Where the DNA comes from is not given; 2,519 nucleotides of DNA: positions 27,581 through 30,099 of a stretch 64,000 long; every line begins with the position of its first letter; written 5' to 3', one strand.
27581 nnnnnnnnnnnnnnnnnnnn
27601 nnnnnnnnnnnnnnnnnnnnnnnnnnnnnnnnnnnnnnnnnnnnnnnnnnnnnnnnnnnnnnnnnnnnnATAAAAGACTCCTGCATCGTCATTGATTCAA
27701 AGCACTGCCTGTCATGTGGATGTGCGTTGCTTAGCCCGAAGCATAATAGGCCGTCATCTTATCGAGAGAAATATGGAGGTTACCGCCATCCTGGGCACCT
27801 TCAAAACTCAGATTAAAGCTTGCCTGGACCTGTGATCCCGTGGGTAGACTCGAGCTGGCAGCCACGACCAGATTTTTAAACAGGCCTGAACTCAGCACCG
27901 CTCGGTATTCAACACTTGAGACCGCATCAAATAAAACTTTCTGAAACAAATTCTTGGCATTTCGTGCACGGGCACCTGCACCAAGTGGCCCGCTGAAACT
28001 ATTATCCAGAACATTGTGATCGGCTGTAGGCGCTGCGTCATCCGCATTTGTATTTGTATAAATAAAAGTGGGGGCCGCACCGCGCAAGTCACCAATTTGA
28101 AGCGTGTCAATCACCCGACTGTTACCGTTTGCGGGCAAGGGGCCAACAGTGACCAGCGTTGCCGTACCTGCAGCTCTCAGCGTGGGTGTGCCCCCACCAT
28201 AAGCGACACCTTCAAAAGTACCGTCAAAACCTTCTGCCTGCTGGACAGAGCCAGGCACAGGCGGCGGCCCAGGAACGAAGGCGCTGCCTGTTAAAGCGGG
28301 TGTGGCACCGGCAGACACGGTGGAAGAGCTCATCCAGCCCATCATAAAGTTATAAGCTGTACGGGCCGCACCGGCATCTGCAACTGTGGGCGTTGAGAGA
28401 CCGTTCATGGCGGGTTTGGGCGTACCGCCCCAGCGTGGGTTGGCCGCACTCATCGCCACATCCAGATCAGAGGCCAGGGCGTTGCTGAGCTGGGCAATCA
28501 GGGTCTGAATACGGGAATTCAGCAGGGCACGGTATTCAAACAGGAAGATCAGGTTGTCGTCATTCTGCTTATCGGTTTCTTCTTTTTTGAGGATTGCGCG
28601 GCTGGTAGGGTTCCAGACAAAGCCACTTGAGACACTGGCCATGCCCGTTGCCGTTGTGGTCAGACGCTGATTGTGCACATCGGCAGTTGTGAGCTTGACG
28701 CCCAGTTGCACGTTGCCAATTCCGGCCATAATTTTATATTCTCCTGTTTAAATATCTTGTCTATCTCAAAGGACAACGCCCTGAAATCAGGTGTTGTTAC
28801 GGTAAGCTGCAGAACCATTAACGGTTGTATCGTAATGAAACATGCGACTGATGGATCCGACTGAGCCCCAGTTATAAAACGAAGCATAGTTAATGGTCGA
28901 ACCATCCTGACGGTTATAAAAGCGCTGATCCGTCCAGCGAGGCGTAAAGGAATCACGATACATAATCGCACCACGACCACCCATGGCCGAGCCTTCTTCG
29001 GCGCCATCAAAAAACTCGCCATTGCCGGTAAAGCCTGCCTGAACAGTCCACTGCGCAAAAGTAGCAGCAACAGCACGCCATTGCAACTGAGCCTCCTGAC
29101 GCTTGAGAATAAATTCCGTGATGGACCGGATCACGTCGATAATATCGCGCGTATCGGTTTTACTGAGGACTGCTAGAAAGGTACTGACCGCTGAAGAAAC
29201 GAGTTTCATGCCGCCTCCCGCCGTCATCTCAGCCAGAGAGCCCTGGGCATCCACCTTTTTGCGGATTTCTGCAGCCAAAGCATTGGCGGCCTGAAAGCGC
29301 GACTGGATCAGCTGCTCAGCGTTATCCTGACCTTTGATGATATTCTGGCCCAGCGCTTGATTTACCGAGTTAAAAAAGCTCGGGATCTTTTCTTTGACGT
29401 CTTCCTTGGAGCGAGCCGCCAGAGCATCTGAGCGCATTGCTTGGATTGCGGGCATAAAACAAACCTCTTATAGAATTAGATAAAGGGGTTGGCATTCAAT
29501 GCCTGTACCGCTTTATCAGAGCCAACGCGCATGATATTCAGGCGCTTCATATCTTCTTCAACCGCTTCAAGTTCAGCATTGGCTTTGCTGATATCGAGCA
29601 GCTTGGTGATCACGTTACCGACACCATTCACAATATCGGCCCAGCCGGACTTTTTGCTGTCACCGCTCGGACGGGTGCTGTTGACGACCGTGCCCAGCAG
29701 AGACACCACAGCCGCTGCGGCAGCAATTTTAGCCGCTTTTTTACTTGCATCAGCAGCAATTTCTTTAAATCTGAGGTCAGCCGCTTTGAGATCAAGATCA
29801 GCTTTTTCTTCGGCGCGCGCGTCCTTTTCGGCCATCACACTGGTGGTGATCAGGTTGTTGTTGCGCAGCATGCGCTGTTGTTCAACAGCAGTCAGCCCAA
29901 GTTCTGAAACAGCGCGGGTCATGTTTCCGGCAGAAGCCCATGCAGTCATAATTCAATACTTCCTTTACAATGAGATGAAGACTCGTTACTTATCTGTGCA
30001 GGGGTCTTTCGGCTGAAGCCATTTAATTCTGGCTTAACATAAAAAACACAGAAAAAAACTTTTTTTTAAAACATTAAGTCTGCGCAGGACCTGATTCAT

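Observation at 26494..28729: Tandem paralogues with conserved N- and C-terminal blocks and a divergent central region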

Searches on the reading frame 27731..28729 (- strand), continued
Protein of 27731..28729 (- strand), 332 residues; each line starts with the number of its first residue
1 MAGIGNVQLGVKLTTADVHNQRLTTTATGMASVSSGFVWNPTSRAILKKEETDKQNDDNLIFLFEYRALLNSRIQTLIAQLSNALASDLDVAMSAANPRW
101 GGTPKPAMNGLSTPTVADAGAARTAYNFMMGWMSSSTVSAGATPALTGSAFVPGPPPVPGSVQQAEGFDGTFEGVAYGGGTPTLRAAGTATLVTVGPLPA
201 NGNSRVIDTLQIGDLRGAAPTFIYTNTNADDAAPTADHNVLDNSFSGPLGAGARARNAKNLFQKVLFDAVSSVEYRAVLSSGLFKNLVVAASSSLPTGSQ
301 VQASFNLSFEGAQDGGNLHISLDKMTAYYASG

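Call 98: find_homologous_proteins(query=L022:354-1289:-, max_evalue=0.001)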
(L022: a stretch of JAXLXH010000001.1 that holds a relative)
Query L022:354-1289:- (311 aa): 21 proteins with E <= 0.001 among 1194 candidates.
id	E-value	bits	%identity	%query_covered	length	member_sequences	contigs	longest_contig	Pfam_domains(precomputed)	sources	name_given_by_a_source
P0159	3.7e-203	691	100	100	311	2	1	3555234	-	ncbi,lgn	ncbi:MAG: flagellar basal body rod C-terminal domain-containing protein [Candidatus Sericytochromati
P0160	7.0e-154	529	75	100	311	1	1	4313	-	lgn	-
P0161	1.3e-129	450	68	99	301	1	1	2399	PF06429.19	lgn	-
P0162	1.3e-128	446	66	99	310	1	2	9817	PF06429.19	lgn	-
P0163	1.6e-122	426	64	99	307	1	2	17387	PF06429.19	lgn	-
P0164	1.3e-121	423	64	99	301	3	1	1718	PF06429.19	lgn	-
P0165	1.5e-90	322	72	62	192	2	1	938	-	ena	-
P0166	9.9e-88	312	50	98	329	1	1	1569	-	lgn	-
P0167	2.0e-82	295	47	99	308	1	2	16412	-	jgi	jgi:flagellar hook protein FlgE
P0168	2.3e-80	288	48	98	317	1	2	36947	-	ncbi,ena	-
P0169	8.3e-80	286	49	99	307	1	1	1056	-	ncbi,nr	ncbi:hypothetical protein EON78_07060 [bacterium]|nr:MAG: hypothetical protein EON78_07060 [bacteriu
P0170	9.7e-79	283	48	98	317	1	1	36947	-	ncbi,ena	-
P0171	6.3e-77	277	44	98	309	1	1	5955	-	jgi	jgi:flagellar basal body rod protein FlgG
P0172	5.3e-76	274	48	98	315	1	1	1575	-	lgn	-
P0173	2.9e-75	271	48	98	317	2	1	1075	-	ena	-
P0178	2.7e-53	199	41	96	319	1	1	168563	-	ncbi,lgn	ncbi:MAG: flagellar basal body rod C-terminal domain-containing protein [Candidatus Sericytochromati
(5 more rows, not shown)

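Call 99: find_encoding_contigs(protein=P0178, flank=10000, max_places=1)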
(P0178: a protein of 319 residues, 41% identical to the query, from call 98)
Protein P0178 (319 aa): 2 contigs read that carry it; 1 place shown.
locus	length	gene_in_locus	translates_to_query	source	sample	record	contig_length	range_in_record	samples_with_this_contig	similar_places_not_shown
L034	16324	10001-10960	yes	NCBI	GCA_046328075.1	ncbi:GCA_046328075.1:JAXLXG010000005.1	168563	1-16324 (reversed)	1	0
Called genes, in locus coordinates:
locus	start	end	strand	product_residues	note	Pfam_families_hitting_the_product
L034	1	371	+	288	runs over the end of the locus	-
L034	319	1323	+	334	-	PF01207:Dus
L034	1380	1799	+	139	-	PF00293:NUDIX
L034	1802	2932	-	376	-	PF00702:Hydrolase, PF13419:HAD_2 (weak), PF03767:Acid_phosphat_B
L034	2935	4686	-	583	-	-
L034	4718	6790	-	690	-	PF13570:Beta-prop_ACSF4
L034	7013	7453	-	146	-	PF22381:Staph_reg_Sar_Rot, PF01047:MarR, PF12802:MarR_2, PF13463:HTH_27 (weak), PF13601:HTH_34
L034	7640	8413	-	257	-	PF00378:ECH_1, PF16113:ECH_2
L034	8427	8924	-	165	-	PF04461:YajQ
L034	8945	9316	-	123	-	PF02882:THF_DHG_CYH_C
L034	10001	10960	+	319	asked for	-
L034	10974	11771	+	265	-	PF22692:LlgE_F_G_D1 (faint)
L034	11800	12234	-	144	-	PF22381:Staph_reg_Sar_Rot, PF12802:MarR_2, PF01047:MarR, PF13463:HTH_27 (weak)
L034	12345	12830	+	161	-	PF00255:GSHPx, PF00578:AhpC-TSA (weak)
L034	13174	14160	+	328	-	PF02861:Clp_N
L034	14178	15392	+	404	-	PF00291:PALP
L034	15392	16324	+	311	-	PF00015:MCPsignal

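Call 104: search_protein_families(library=padloc, proteins=[window:27731-28729:-], max_evalue=0.01)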
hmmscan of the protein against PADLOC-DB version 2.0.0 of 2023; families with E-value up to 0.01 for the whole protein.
window:27731-28729:- (332 aa): 0 families

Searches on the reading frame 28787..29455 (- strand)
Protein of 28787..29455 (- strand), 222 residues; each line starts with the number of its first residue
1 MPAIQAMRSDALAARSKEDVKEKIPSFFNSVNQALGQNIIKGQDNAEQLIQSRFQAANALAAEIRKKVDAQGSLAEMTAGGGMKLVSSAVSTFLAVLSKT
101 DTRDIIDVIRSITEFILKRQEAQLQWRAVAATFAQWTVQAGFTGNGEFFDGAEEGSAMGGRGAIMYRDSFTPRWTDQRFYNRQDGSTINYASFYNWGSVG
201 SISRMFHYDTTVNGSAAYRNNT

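Call 5: search_protein_families(library=pfam, proteins=[window:28787-29455:-], max_evalue=0.1)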
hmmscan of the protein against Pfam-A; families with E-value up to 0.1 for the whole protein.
window:28787-29455:- (222 aa): 1 family
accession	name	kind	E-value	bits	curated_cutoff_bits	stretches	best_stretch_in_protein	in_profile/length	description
PF18816.7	Importin_rep_5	-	0.022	15.4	27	1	20-44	23-47/52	Importin repeat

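Call 6: search_protein_families(library=ncbifam, proteins=[window:28787-29455:-], max_evalue=0.1)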
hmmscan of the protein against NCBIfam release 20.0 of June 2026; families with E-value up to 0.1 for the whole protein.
window:28787-29455:- (222 aa): 1 family
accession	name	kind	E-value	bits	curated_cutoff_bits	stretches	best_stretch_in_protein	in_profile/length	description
NF004516.0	PRK05858.1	equivalog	0.046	12.2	587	1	46-92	48-94/548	acetolactate synthase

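Call 46: search_protein_families(library=phrogs, proteins=[window:28787-29455:-], max_evalue=0.01)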
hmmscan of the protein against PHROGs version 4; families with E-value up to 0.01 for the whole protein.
window:28787-29455:- (222 aa): 0 families

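Call 97: search_solved_structures(query=A6, max_evalue=5)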
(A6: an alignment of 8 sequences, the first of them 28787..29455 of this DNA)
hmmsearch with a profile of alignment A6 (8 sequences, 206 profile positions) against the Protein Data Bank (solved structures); distinct sequences matched with E-value up to 5: 3.
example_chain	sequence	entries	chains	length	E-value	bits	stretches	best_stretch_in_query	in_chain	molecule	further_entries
8dds_A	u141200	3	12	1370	1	12.4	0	82-186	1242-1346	Transient receptor potential cation channel, subfamily M, member 3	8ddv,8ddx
8ddt_A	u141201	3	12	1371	1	12.4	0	82-186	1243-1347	Transient receptor potential cation channel, subfamily M, member 3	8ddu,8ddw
9b28_A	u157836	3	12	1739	1.7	11.7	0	82-186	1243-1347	Transient receptor potential cation channel, subfamily M, member 3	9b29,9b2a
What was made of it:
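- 28787..29455 (-): Gene g2, 222 aa, second gene of the operon. No known family. Conserved motifs are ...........… and …RDxxxPR…G.xG. No PDB or Pfam match (calls 5, 97).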

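Call 104: search_protein_families(library=padloc, proteins=[window:28787-29455:-], max_evalue=0.01)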
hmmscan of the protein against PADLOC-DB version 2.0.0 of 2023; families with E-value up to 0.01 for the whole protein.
window:28787-29455:- (222 aa): 0 families

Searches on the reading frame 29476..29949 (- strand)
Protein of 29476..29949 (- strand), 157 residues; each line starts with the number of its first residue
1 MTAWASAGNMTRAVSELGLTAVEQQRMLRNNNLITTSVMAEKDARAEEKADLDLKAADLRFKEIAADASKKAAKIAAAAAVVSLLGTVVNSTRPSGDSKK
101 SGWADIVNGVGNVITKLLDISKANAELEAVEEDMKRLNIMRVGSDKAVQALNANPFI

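Call 5: search_protein_families(library=pfam, proteins=[window:29476-29949:-], max_evalue=0.1)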
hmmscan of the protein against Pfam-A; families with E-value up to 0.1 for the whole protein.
window:29476-29949:- (157 aa): 2 families
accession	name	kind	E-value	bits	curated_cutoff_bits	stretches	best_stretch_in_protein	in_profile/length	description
PF10814.13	CwsA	-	0.063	14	26.7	0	51-113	39-100/134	Cell wall synthesis protein CwsA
PF12920.12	TcdA_TcdB_pore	-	0.098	11.4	27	1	39-135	112-208/655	TcdA/TcdB pore forming domain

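Call 6: search_protein_families(library=ncbifam, proteins=[window:29476-29949:-], max_evalue=0.1)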
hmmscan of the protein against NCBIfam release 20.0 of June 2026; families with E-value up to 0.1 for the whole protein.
window:29476-29949:- (157 aa): 0 families

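Call 46: search_protein_families(library=phrogs, proteins=[window:29476-29949:-], max_evalue=0.01)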
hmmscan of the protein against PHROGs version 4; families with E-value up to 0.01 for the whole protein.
window:29476-29949:- (157 aa): 0 families

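Call 96: search_solved_structures(query=A5, max_evalue=5)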
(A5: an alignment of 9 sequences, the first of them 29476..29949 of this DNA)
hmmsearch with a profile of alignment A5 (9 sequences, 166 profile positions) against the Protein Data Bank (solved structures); distinct sequences matched with E-value up to 5: 7.
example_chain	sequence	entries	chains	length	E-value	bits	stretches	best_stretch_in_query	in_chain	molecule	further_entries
7y9n_A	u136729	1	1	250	4.8e-05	26.8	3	94-159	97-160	Spike protein S2',5HB-H2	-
7wxz_A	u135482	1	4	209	0.27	14.6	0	101-148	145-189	Spike protein S2'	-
9s97_A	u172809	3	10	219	0.49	13.8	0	5-43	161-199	Cell division protein B2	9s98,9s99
6lxt_A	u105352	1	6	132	0.75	13.2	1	101-148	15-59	Spike protein S2, Spike protein S2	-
7cot_A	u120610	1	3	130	0.89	13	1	101-148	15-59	Spike glycoprotein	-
9lgy_A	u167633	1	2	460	2.2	11.7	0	96-133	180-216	CsCER2 like1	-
2d2m_C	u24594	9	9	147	4.6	10.6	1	70-119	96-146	Giant hemoglobin, B2(c) globin chain | Extracellular giant hemoglobin major globin subunit B2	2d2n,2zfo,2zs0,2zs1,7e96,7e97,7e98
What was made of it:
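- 29476..29949 (-): Gene g1, 157 aa, first gene of the operon. Alanine-rich, with one moderately hydrophobic segment (aa 71-92). No known family. The only PDB sequence hits are engineered spike S2 constructs, which look compositional (call 96).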

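Call 104: search_protein_families(library=padloc, proteins=[window:29476-29949:-], max_evalue=0.01)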
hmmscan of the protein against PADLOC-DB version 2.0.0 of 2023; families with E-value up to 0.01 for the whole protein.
window:29476-29949:- (157 aa): 0 families
